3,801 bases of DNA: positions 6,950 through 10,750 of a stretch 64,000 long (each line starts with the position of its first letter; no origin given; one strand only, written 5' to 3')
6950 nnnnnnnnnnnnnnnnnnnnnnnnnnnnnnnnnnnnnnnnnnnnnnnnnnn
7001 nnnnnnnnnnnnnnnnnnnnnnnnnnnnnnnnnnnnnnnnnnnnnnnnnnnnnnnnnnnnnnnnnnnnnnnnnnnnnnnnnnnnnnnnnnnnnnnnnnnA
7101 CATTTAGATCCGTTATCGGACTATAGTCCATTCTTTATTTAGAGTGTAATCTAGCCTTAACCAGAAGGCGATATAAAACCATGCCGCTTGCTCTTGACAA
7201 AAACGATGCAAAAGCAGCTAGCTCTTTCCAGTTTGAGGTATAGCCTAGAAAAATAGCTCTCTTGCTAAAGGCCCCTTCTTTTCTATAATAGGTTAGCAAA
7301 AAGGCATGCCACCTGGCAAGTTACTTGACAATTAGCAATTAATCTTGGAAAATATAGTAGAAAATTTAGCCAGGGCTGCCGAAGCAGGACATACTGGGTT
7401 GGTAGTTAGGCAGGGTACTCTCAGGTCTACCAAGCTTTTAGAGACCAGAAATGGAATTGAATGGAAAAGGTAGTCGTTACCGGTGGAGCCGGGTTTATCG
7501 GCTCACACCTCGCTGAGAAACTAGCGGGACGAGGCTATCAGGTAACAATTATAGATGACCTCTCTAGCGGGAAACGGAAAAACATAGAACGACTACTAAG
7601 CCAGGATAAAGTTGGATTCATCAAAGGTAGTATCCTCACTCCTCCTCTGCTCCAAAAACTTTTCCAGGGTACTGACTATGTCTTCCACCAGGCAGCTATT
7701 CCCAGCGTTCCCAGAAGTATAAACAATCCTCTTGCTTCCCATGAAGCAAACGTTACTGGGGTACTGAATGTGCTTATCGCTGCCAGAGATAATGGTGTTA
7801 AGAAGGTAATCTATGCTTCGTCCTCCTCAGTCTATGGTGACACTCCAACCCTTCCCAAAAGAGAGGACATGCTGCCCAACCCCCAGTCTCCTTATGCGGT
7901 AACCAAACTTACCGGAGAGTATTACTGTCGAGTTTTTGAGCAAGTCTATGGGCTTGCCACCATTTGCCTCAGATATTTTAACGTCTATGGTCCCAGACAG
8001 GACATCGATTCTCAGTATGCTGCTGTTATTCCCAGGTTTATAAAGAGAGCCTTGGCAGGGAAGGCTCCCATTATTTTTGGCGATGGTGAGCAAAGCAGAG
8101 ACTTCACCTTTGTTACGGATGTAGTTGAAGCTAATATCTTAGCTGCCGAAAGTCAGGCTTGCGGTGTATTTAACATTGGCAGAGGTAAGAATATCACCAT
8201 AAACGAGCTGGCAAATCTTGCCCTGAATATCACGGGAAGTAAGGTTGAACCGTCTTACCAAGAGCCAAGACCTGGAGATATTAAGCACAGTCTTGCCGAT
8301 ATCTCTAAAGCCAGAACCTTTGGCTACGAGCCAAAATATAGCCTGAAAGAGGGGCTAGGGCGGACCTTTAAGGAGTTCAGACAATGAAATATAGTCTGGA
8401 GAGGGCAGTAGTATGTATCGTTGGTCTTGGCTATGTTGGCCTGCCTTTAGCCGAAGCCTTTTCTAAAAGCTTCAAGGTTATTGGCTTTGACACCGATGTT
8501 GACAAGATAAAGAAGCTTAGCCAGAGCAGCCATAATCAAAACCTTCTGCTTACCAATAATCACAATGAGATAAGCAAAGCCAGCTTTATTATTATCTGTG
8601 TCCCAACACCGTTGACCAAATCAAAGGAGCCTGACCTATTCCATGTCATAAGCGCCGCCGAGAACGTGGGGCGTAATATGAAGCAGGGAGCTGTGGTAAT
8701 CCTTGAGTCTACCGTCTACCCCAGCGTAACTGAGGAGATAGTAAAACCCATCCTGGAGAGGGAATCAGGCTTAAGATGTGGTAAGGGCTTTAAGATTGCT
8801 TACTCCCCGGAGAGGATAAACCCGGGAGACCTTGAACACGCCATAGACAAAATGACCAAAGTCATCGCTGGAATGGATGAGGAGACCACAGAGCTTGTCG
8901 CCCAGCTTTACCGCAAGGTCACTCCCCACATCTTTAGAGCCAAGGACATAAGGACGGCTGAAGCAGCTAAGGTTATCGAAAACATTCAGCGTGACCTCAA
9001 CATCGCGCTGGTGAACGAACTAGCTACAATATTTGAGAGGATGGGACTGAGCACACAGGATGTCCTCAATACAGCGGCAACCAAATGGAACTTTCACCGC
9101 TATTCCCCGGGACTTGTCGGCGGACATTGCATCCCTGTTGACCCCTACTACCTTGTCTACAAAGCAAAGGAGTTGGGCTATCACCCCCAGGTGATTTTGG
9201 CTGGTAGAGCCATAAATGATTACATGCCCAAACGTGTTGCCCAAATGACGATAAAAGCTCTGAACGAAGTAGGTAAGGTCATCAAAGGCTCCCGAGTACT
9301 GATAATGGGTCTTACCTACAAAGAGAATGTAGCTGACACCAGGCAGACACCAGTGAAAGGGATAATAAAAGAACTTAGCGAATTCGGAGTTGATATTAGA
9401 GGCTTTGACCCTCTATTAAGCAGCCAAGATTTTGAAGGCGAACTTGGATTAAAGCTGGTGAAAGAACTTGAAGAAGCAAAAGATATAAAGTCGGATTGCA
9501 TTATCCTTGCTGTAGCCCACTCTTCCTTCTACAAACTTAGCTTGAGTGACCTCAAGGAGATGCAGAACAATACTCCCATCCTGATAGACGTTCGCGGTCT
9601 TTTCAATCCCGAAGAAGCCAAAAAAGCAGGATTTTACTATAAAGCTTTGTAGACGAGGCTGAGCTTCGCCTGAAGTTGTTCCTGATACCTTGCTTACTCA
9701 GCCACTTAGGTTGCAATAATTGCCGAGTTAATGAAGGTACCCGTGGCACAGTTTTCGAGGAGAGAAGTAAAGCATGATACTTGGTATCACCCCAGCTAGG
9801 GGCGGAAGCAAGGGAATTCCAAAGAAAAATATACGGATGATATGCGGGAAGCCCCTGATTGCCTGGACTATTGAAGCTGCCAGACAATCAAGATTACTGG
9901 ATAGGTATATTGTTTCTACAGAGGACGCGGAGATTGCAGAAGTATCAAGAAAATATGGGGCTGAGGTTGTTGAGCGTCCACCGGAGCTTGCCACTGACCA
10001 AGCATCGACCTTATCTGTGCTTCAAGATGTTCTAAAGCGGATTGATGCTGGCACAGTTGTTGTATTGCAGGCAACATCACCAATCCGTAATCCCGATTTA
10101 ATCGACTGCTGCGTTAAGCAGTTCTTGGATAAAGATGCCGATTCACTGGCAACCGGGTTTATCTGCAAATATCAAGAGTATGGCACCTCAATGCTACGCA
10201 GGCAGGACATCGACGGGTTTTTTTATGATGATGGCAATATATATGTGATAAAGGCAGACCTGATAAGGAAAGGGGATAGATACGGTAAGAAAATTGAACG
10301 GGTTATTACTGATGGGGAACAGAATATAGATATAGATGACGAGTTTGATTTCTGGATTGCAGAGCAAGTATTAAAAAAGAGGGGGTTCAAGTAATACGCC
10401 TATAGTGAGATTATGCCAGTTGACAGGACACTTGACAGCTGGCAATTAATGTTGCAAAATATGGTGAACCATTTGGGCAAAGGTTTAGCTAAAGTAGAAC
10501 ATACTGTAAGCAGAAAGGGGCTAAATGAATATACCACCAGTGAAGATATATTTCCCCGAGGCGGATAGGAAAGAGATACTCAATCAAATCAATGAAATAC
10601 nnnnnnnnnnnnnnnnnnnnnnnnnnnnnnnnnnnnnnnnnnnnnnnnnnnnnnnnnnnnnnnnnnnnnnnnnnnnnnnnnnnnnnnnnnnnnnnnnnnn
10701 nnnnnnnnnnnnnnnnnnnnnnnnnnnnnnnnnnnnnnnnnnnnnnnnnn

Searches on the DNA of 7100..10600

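Call 63: search_rna_families(source=window, start=7100, end=10600, threshold=evalue, max_evalue=1)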
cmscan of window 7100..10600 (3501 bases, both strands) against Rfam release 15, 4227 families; matches with E-value up to 1: 0.
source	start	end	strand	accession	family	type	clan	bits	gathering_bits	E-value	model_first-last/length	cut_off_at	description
